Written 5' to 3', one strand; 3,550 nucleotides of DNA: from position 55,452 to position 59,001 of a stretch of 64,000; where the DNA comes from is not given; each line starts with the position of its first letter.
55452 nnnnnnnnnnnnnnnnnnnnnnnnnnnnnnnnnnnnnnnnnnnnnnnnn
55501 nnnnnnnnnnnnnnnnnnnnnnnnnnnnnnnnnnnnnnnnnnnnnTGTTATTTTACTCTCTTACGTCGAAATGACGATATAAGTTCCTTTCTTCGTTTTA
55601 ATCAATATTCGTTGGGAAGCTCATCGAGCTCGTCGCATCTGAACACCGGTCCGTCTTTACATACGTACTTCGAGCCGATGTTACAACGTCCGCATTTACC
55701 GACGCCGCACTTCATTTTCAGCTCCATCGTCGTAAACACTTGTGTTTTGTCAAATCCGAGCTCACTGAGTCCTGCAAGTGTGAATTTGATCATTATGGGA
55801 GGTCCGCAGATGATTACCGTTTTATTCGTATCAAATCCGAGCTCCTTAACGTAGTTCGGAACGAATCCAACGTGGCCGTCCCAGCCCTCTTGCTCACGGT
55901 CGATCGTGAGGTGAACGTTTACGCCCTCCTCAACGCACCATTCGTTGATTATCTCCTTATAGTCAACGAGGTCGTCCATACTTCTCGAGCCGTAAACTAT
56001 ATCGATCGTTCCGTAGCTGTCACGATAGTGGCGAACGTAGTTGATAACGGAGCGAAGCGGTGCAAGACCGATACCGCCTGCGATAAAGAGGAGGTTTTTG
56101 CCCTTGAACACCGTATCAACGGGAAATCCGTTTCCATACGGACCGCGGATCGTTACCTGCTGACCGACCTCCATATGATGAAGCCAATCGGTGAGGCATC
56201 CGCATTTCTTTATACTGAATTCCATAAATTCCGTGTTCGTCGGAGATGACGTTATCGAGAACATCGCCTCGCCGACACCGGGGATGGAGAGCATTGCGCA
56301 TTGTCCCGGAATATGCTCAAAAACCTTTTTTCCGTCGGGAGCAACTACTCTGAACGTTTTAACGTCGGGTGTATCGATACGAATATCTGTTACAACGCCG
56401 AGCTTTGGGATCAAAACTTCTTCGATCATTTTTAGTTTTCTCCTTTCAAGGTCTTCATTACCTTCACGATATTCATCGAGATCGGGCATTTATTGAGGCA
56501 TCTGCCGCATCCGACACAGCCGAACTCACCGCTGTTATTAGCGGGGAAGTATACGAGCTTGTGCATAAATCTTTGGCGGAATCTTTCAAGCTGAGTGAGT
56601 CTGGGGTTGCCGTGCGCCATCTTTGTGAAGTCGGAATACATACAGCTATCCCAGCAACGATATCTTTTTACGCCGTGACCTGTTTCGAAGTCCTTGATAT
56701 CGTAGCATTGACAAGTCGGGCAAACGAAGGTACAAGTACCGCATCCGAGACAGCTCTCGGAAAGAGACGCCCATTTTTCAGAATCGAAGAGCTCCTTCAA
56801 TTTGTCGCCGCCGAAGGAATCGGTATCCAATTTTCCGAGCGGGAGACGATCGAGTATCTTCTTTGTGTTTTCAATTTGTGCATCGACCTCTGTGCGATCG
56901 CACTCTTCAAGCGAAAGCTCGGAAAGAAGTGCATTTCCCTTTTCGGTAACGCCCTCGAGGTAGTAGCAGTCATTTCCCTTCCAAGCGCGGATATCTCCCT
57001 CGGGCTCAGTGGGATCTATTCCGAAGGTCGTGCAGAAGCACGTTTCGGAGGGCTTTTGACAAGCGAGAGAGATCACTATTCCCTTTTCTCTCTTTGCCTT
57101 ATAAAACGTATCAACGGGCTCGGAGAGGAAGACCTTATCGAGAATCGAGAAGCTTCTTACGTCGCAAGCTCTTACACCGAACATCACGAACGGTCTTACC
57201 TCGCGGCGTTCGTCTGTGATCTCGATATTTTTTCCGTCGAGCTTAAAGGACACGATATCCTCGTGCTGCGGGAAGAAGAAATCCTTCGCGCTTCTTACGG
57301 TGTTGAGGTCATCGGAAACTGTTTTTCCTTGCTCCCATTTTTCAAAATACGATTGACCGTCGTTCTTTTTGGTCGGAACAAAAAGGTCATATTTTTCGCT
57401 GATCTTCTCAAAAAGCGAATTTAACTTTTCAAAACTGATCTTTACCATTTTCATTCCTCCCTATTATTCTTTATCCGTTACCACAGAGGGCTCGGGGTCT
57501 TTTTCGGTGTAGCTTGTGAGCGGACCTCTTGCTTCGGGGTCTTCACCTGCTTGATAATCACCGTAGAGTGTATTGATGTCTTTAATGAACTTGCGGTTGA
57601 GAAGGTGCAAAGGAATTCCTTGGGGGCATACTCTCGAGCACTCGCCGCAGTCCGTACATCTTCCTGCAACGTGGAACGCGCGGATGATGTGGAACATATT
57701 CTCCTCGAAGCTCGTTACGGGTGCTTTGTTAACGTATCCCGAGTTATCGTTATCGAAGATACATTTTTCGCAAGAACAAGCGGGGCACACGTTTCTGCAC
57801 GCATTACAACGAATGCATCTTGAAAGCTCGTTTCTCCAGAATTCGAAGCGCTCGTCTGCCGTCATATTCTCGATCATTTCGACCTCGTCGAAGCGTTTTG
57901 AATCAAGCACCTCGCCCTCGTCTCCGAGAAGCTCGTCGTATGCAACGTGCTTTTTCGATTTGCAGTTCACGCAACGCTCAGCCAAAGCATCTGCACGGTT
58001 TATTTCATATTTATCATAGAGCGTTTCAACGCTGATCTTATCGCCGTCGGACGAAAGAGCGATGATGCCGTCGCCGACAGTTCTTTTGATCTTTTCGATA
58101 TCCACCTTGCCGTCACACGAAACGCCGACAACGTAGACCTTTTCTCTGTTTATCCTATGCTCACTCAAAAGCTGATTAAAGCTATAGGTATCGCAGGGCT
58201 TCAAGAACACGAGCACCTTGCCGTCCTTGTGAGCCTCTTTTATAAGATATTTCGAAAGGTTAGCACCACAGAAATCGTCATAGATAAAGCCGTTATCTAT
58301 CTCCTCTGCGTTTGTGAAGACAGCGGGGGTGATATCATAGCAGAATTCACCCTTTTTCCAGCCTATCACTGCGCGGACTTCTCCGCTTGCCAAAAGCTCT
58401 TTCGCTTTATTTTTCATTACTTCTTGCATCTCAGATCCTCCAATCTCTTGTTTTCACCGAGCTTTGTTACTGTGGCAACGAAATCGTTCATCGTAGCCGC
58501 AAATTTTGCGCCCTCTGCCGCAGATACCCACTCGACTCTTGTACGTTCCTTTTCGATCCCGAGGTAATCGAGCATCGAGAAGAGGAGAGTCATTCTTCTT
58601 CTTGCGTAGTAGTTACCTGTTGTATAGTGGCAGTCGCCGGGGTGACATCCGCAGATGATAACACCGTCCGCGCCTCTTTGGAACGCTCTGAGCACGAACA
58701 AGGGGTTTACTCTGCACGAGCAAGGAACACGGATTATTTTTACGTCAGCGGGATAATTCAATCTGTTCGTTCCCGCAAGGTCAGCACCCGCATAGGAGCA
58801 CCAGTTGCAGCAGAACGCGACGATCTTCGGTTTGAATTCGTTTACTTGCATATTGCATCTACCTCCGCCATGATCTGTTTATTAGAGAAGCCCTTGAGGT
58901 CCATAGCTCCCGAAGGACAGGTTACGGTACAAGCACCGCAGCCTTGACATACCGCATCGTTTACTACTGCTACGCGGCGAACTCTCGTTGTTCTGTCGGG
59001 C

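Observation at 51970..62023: hdrBCA-flxDCBA in one operon with an anchor-less fumarate-reductase pair and a SucE-like exporter: candidate soluble, electron-bifurcating fumarate reductase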

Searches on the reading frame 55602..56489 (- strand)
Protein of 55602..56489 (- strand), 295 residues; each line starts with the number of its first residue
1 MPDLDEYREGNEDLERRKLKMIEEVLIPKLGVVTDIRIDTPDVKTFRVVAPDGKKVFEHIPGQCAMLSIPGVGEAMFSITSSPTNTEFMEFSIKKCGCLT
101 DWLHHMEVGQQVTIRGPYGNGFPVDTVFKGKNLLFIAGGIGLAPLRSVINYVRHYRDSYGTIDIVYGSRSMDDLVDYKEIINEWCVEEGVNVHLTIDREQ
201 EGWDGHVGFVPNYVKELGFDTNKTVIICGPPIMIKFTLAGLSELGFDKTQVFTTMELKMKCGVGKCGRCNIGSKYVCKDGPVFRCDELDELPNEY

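Call 3: search_protein_families(library=pfam, proteins=[window:55602-56489:-])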
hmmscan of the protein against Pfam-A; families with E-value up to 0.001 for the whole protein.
window:55602-56489:- (295 aa): 3 families
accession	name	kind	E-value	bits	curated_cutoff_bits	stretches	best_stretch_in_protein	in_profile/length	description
PF00175.26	NAD_binding_1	-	2.9e-14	54.1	22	1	135-237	1-107/109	Oxidoreductase NAD-binding domain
PF10418.14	DHODB_Fe-S_bind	-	1.2e-09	38.2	23.9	1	258-288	3-40/41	Iron-sulfur cluster binding domain of dihydroorotate dehydrogenase B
PF00970.30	FAD_binding_6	-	2.4e-06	28.2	21.1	1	40-120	11-96/99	Oxidoreductase FAD-binding domain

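Call 4: search_protein_families(library=ncbifam, proteins=[window:55602-56489:-])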
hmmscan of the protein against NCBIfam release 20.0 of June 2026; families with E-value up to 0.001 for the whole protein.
window:55602-56489:- (295 aa): 27 families (the best 25 are shown)
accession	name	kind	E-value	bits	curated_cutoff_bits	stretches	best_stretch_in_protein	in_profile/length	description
NF006220.0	PRK08345.1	subfamily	1.3e-66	224.9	395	1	44-284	28-283/294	cytochrome-c3 hydrogenase subunit gamma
TIGR02911.1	sulfite_red_B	equivalog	9.9e-58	195.3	288.6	1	26-284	3-252/261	anaerobic sulfite reductase subunit AsrB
NF040835.1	sulfhyd_HydG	equivalog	3.3e-57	194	650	1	44-284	35-280/292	NADPH-dependent hydrogenase/sulfhydrogenase 1 subunit gamma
NF040830.1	sulfhyd_ShyC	equivalog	6.2e-51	173.3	600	1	43-284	23-277/288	NAD(P)-dependent hydrogenase/sulfhydrogenase 2 subunit gamma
NF000796.0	PRK00054.1-1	equivalog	1.2e-45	155.7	224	1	33-289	8-236/254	dihydroorotate dehydrogenase electron transfer subunit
NF000798.0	PRK00054.1-3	equivalog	1.4e-29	103.4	219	1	57-287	29-241/244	dihydroorotate dehydrogenase electron transfer subunit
NF000799.0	PRK00054.1-4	equivalog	9.4e-22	77.3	314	1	93-287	71-255/258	dihydroorotate dehydrogenase electron transfer subunit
NF040810.1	BenC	equivalog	9.6e-21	74.3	430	1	40-250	116-324/333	benzoate 1,2-dioxygenase electron transfer component BenC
NF000797.0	PRK00054.1-2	equivalog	5.6e-19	68.4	270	1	98-286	84-263/267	dihydroorotate dehydrogenase electron transfer subunit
NF008822.0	PRK11872.1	equivalog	6e-19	68.2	402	1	31-253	109-332/341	anthranilate 1,2-dioxygenase electron transfer component AntC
NF045803.1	MethMoxFADbindMmoC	equivalog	1.1e-18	67.1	500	1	52-253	133-337/343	aromatic/alkene monooxygenase hydroxylase FAD-binding subunit MmoC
NF058606.1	GlBtMonoRdsGbcB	equivalog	2.2e-17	63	500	1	38-250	23-241/362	glycine betaine monooxygenase reductase subunit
NF004862.0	PRK06222.1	subfamily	2.8e-17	63.1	220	1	41-289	12-249/281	sulfide/dihydroorotate dehydrogenase-like FAD/NAD-binding protein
TIGR01941.1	nqrF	equivalog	1.1e-16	60.8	295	1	94-252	237-399/405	NADH:ubiquinone reductase (Na(+)-transporting) subunit F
NF009414.0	PRK12778.1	equivalog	2.3e-16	59.2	1103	1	42-289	13-249/752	bifunctional dihydroorotate dehydrogenase B NAD binding subunit/NADPH-dependent glutamate synthase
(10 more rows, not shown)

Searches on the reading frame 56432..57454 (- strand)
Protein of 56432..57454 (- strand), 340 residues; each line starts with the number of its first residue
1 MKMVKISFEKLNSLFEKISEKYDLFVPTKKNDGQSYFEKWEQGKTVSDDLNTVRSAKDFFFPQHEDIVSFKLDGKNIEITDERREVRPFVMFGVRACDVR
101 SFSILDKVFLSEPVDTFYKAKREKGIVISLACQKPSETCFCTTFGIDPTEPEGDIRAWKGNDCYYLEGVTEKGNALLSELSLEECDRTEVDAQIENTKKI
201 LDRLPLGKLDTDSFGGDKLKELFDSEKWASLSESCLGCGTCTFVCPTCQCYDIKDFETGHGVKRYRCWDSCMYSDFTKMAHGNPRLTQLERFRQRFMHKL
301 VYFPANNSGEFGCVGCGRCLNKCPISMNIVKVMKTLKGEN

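Call 3: search_protein_families(library=pfam, proteins=[window:56432-57454:-])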
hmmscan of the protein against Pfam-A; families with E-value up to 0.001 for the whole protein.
window:56432-57454:- (340 aa): 11 families
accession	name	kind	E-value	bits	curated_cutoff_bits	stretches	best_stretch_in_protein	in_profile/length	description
PF17179.9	Fer4_22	-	1.7e-30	106.1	27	1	234-326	1-94/95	4Fe-4S dicluster domain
PF14697.11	Fer4_21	-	1.4e-06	28.7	35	0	226-250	32-56/59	4Fe-4S dicluster domain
PF12797.12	Fer4_2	-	1.8e-06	27.9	24.5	1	233-247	8-22/22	4Fe-4S binding domain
PF12838.12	Fer4_7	-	2.2e-06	28.5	27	0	226-247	29-50/52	4Fe-4S dicluster domain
PF25160.1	LdpA_Fe-S-bd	-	2.3e-06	27.7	27.6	0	312-326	27-41/49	LdpA Fe-S cluster-binding domain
PF13534.11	Fer4_17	-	2.6e-05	25.1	22.2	0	197-246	22-57/61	4Fe-4S dicluster domain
PF13187.11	Fer4_9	-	2.6e-05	24.6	27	0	235-324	2-48/52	4Fe-4S dicluster domain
PF13237.11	Fer4_10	-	4.5e-05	23.7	25.5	0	312-325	8-21/53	4Fe-4S dicluster domain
PF00037.32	Fer4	-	5.4e-05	23.3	21.1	0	233-247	6-20/24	4Fe-4S binding domain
PF13183.11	Fer4_8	-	0.0002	22.2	27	0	233-325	3-66/68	4Fe-4S dicluster domain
PF13484.11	Fer4_16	-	0.00027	22.1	30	0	218-247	36-65/66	4Fe-4S double cluster binding domain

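Call 4: search_protein_families(library=ncbifam, proteins=[window:56432-57454:-])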
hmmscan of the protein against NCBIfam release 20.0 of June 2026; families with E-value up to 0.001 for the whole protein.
window:56432-57454:- (340 aa): 8 families
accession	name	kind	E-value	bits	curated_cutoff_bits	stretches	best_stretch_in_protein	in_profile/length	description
NF040829.1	sulfhyd_ShyB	equivalog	3.1e-54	184.2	690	1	1-338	1-331/334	NAD(P)-dependent hydrogenase/sulfhydrogenase 2 subunit beta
NF040833.1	sulfhyd_HydB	equivalog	3.3e-46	157.8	750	1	1-338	1-337/367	NADPH-dependent hydrogenase/sulfhydrogenase 1 subunit beta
TIGR02910.1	sulfite_red_A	equivalog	1.3e-40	139.7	323.15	1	4-337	3-327/334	anaerobic sulfite reductase subunit AsrA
NF004914.0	PRK06273.1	equivalog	6.5e-06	26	163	0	271-327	13-67/167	ferredoxin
TIGR01945.1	rnfC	subfamily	1.5e-05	23.7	245.95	0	233-247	402-416/435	RnfABCDGE type electron transport complex subunit C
NF038196.1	ferrodoxin_EFR1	subfamily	2.2e-05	24.6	75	0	190-247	140-198/242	EFR1 family ferrodoxin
TIGR01971.1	NuoI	subfamily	0.00066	19.3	113.05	0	293-333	28-65/121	NADH-quinone oxidoreductase, chain I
NF004537.0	PRK05888.1-3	equivalog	0.00073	19.1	163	0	309-331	66-88/204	NADH-quinone oxidoreductase subunit NuoI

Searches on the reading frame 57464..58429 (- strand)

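Call 3: search_protein_families(library=pfam, proteins=[window:57464-58429:-])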
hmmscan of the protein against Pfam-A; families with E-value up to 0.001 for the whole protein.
window:57464-58429:- (321 aa): 7 families
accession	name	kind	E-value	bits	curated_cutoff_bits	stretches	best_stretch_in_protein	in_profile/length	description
PF13183.11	Fer4_8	-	5.2e-09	37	27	1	201-272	1-68/68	4Fe-4S dicluster domain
PF13187.11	Fer4_9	-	1.3e-07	32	27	1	204-271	1-50/52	4Fe-4S dicluster domain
PF13534.11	Fer4_17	-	3e-07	31.3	22.2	1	204-272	1-60/61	4Fe-4S dicluster domain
PF12797.12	Fer4_2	-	4.7e-06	26.7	24.5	1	201-217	6-22/22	4Fe-4S binding domain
PF00037.32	Fer4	-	6.2e-06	26.2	21.1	1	256-272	6-22/24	4Fe-4S binding domain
PF13237.11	Fer4_10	-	6.7e-06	26.4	25.5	1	199-269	3-53/53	4Fe-4S dicluster domain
PF12838.12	Fer4_7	-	0.00012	22.9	27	0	204-272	1-52/52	4Fe-4S dicluster domain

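Call 4: search_protein_families(library=ncbifam, proteins=[window:57464-58429:-])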
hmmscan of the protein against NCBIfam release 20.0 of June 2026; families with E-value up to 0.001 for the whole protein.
window:57464-58429:- (321 aa): 12 families
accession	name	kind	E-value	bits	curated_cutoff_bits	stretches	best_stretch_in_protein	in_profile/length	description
TIGR00273.1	TIGR00273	equivalog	6.8e-09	35.1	444.8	1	198-285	289-372/432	LutB/LldF family L-lactate oxidation iron-sulfur protein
NF045670.1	quin_L_LdhH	equivalog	4.2e-07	28.6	800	1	190-283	295-381/706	L-lactate dehydrogenase (quinone) large subunit LdhH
NF040763.1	FeFe_hydrog_A6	exception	7.5e-06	24.6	765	1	151-271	95-203/571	NADH-dependent [FeFe] hydrogenase, group A6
NF005746.0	PRK07570.1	subfamily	8.1e-06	25.3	243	1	201-278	155-234/250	succinate dehydrogenase/fumarate reductase iron-sulfur subunit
NF009226.0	PRK12576.1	equivalog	1.2e-05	24.8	344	1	178-273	131-225/317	succinate dehydrogenase/fumarate reductase iron-sulfur subunit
NF006391.0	PRK08640.1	equivalog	1.6e-05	23.9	244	1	196-275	146-229/254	succinate dehydrogenase iron-sulfur subunit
NF038196.1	ferrodoxin_EFR1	subfamily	0.00014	22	75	0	233-270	161-198/242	EFR1 family ferrodoxin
TIGR02176.1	pyruv_ox_red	equivalog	0.0002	19.3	911.35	1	197-271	679-754/1167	pyruvate:ferredoxin (flavodoxin) oxidoreductase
NF040864.1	HgcB_ferredoxin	equivalog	0.00022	21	99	0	256-272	14-30/93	mercury methylation ferredoxin HgcB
NF041837.1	rnfC_Methano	equivalog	0.00031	19.7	650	1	190-293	345-434/438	Rnf electron transport complex subunit RnfC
TIGR02745.1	ccoG_rdxA_fixG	equivalog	0.00041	19.4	316.7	0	254-272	229-247/435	cytochrome c oxidase accessory protein CcoG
NF041890.1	hdrC_Methbact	equivalog_domain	0.00098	18.7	270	0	184-219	11-45/192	ferredoxin:CoB-CoM heterodisulfide reductase subunit HdrC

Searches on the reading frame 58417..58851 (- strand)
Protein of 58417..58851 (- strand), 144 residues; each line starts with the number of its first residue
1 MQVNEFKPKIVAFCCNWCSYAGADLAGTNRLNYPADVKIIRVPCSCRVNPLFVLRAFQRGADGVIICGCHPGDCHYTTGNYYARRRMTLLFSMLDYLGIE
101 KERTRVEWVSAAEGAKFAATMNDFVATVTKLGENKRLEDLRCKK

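Call 3: search_protein_families(library=pfam, proteins=[window:58417-58851:-])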
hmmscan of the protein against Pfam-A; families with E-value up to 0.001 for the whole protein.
window:58417-58851:- (144 aa): 1 family
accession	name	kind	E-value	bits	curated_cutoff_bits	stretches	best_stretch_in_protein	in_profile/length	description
PF02662.21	FlpD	-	4.6e-56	188.6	22.3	1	10-132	1-123/123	Methyl-viologen-reducing hydrogenase, delta subunit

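Call 4: search_protein_families(library=ncbifam, proteins=[window:58417-58851:-])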
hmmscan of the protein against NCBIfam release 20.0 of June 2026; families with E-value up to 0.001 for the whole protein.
window:58417-58851:- (144 aa): 4 families
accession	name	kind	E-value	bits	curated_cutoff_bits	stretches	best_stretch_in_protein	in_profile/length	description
NF040770.1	hetero_SS_HdrA2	exception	1.7e-53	181.9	1100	1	4-134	644-774/777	CoB-CoM heterodisulfide reductase HdrA2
NF045873.1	F420_non_VhuD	exception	2.6e-40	137.6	215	1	8-134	2-128/132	F420-non-reducing hydrogenase iron-sulfur subunit VhuD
NF041891.1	hdrA_Methbact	equivalog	1.8e-13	49.6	1300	1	9-129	645-759/762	ferredoxin:CoB-CoM heterodisulfide reductase subunit HdrA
NF041778.1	hetero_SS_HdrA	equivalog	1.7e-07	29.5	1400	1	9-69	655-715/771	ferredoxin:CoB-CoM heterodisulfide reductase subunit HdrA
